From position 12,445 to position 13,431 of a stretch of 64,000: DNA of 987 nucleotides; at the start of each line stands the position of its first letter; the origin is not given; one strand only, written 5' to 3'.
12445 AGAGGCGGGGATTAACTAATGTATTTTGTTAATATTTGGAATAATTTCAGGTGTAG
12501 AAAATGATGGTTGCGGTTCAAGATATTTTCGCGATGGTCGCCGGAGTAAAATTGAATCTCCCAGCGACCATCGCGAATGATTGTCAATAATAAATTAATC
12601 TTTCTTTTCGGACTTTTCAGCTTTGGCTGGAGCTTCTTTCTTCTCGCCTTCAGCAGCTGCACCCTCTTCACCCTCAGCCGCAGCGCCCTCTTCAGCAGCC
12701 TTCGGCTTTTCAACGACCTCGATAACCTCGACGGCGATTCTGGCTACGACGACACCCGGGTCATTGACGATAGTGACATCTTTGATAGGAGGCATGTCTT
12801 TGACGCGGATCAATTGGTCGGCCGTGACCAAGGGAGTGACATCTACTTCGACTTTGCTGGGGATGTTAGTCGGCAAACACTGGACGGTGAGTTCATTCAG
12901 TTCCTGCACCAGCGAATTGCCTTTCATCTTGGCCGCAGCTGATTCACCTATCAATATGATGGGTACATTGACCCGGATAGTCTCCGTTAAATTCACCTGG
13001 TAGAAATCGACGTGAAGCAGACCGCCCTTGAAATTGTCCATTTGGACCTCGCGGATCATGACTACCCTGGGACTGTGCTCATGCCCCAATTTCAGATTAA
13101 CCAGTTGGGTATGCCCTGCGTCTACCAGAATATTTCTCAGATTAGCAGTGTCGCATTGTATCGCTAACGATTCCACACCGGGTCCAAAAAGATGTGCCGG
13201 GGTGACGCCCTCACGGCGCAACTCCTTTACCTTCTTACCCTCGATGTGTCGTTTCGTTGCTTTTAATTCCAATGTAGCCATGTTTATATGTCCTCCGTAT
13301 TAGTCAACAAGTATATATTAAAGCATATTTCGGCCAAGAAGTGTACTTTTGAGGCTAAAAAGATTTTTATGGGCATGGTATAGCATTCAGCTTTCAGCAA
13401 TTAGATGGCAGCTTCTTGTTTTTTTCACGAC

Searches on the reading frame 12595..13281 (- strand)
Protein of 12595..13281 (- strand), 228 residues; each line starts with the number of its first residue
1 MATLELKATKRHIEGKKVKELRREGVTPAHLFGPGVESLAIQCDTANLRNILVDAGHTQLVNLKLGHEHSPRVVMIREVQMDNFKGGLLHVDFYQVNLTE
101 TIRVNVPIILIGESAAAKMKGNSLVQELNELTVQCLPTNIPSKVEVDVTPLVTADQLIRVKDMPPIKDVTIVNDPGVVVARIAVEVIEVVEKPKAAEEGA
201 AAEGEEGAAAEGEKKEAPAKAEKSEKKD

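Call 92: list_cluster_members(proteins=[window:12595-13281:-, window:15109-16299:-, window:34213-36705:+, window:9347-11545:+, window:37527-38888:+, window:41397-43394:+, window:43635-45206:+])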
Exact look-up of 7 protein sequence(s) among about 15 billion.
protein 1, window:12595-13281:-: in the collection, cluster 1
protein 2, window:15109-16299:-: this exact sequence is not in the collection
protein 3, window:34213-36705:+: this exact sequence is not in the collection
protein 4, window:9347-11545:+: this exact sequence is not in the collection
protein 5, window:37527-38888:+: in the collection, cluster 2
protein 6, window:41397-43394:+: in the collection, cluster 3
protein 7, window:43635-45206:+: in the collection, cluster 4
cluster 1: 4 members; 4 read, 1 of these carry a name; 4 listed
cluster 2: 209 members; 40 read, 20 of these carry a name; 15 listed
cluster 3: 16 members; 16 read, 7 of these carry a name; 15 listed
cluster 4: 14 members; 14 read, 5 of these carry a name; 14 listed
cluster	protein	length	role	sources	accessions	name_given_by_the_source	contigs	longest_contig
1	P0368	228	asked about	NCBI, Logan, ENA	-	-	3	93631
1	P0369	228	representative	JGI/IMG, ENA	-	-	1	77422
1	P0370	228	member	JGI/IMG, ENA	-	large subunit ribosomal protein L25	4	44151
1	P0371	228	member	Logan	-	-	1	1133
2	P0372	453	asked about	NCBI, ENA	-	-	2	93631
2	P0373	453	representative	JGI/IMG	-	DNA repair protein RadA/Sms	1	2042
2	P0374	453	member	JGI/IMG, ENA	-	DNA repair protein RadA/Sms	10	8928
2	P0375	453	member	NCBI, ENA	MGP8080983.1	MAG: DNA repair protein RadA [Dehalococcoidales bacterium]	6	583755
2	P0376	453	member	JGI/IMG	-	DNA repair protein RadA/Sms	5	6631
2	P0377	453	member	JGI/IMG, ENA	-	DNA repair protein RadA/Sms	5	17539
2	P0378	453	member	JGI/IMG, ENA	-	DNA repair protein RadA/Sms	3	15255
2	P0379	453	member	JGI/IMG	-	DNA repair protein RadA/Sms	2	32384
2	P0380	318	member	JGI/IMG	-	DNA repair protein RadA/Sms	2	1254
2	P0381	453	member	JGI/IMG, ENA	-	DNA repair protein RadA/Sms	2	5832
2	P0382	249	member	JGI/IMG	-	DNA repair protein RadA/Sms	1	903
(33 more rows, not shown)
